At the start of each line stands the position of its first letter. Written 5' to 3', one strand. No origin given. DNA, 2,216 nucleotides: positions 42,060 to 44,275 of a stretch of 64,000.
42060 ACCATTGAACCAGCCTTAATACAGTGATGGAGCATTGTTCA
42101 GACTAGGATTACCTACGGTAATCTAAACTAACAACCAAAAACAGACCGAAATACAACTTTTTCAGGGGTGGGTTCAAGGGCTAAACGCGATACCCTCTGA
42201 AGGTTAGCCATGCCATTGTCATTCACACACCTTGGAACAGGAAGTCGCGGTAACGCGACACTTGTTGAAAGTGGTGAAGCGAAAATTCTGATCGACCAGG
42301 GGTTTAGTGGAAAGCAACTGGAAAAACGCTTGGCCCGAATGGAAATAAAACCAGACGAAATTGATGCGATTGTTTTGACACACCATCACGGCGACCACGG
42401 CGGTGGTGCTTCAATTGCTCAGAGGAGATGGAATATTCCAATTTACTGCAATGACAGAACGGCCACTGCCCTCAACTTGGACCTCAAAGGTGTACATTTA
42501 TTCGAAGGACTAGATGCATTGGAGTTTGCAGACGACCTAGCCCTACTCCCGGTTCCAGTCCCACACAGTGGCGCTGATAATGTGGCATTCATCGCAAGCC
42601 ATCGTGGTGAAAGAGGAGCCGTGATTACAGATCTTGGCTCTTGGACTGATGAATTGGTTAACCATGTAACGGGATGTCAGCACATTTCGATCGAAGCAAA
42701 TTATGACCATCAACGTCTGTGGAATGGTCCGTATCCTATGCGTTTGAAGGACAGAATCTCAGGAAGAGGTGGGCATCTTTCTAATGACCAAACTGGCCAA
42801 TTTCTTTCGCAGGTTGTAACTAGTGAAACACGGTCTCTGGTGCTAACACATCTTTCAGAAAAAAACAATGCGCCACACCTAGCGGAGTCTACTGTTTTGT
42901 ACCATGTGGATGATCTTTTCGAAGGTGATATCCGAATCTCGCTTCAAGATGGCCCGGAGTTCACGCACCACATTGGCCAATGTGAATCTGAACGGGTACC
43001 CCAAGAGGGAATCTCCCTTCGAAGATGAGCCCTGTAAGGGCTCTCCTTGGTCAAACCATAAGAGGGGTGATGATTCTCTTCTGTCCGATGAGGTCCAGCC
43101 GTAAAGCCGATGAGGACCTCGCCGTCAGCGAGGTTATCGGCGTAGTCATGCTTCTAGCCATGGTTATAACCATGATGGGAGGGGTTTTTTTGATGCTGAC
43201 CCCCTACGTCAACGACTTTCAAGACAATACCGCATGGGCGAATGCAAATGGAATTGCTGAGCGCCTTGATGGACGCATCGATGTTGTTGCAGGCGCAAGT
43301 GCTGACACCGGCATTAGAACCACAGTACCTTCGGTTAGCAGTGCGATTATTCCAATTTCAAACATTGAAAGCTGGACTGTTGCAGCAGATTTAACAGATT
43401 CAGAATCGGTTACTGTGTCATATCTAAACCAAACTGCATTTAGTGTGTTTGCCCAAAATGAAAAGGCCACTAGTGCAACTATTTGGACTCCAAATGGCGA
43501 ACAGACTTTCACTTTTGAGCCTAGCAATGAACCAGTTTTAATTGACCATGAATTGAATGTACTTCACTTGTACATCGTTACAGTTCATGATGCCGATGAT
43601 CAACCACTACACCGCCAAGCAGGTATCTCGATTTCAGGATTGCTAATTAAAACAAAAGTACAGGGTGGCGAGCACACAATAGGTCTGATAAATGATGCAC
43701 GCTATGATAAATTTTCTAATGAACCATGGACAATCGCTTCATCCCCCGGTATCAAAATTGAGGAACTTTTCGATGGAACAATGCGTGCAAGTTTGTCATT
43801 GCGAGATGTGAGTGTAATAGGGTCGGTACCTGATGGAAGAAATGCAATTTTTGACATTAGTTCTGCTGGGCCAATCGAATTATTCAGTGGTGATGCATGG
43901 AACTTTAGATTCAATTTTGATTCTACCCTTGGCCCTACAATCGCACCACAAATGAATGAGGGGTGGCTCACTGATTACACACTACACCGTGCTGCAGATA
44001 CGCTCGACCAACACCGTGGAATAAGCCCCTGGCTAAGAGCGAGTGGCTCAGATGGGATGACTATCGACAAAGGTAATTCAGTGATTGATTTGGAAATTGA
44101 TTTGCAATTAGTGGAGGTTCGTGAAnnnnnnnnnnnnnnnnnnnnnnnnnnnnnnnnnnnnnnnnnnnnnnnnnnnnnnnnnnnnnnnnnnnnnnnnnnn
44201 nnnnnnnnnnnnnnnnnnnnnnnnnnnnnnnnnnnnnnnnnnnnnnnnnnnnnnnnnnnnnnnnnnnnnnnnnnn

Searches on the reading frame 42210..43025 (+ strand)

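Call 49: search_protein_families(library=pfam, proteins=[window:42210-43025:+], max_evalue=0.01)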
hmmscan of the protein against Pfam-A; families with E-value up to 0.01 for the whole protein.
window:42210-43025:+ (272 aa): 4 families
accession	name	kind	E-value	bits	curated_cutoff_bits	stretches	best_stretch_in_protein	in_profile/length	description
PF00753.33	Lactamase_B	-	4.1e-17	63.2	22.7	1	10-102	2-95/196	Metallo-beta-lactamase superfamily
PF12706.13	Lactamase_B_2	-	1.6e-15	57.7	27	1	25-214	2-199/200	Beta-lactamase superfamily domain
PF16661.11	Lactamase_B_6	-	0.00028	20.7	27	1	18-80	1-71/193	Metallo-beta-lactamase superfamily domain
PF13483.12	Lactamase_B_3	-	0.0028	18.1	24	1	15-105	8-69/160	Beta-lactamase superfamily domain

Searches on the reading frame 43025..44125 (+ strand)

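Call 49: search_protein_families(library=pfam, proteins=[window:43025-44125:+], max_evalue=0.01)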
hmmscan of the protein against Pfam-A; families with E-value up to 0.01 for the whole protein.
window:43025-44125:+ (367 aa): 3 families
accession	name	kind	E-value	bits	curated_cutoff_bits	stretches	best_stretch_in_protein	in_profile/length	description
PF23960.2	DUF7289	-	2.2e-06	27.9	27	1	33-91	2-60/238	Family of unknown function (DUF7289)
PF07790.16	Pilin_N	-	0.00022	22.4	25.2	1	33-70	2-38/78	Archaeal Type IV pilin, N-terminal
PF23928.1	DUF7266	-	0.0046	17.1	27.6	1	30-94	2-67/145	Family of unknown function (DUF7266)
